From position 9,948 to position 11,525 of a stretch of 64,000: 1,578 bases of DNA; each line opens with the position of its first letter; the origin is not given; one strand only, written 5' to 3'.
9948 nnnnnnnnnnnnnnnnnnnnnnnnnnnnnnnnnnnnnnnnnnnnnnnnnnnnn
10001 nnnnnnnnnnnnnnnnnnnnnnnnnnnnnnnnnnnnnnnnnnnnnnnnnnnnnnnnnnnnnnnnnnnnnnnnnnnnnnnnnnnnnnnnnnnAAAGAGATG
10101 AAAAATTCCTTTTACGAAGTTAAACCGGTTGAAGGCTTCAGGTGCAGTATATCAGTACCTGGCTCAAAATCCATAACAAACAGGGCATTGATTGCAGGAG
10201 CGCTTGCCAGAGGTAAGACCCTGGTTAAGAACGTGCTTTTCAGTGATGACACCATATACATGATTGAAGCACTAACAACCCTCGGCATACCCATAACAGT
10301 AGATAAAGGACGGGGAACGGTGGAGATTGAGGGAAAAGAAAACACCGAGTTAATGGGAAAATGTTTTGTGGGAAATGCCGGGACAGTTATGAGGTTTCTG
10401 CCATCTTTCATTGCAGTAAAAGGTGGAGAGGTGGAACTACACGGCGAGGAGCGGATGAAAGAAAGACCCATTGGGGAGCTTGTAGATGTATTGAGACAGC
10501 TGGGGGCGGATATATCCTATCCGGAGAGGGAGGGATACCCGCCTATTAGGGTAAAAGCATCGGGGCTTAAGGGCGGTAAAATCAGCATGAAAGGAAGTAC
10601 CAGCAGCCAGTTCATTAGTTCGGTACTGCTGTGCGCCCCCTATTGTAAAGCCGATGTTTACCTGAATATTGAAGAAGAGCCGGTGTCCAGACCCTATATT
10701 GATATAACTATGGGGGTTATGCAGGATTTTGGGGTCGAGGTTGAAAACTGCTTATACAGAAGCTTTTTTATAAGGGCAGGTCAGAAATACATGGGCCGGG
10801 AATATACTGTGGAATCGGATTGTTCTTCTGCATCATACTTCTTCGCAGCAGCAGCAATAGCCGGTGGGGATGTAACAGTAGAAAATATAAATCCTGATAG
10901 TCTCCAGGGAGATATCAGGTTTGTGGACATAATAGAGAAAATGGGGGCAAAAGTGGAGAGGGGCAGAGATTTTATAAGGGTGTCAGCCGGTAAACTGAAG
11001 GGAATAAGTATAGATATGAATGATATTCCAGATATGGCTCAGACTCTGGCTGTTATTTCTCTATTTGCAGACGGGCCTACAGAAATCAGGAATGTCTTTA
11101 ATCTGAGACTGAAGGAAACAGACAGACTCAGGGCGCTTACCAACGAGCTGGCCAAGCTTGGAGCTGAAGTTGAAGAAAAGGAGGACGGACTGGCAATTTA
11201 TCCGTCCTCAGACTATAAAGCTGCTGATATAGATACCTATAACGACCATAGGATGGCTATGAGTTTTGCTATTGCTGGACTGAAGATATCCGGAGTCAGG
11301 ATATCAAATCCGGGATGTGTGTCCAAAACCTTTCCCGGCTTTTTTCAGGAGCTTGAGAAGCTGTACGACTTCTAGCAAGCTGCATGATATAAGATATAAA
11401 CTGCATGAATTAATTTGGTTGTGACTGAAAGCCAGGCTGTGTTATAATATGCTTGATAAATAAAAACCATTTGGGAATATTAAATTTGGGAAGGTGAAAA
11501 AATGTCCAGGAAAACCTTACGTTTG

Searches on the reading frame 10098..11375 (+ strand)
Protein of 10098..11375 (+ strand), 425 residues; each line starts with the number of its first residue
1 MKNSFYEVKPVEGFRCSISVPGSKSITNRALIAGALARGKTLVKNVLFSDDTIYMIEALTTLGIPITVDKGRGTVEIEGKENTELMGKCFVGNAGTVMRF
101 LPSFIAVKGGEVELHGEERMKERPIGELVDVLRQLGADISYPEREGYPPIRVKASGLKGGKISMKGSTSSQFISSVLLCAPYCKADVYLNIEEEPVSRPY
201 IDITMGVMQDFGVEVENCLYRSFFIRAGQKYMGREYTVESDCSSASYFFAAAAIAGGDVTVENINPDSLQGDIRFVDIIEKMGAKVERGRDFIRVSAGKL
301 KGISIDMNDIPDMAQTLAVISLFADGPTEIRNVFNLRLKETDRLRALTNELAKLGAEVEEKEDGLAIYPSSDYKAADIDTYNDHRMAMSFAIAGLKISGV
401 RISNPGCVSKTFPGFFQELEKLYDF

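Call 31: search_protein_families(library=pfam, proteins=[window:10098-11375:+], max_evalue=0.01)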
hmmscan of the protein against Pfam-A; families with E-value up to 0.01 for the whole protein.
window:10098-11375:+ (425 aa): 1 family
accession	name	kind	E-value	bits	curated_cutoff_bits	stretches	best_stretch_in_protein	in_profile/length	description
PF00275.25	EPSP_synthase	-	4.9e-128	427.9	22.8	1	15-419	8-417/417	EPSP synthase (3-phosphoshikimate 1-carboxyvinyltransferase)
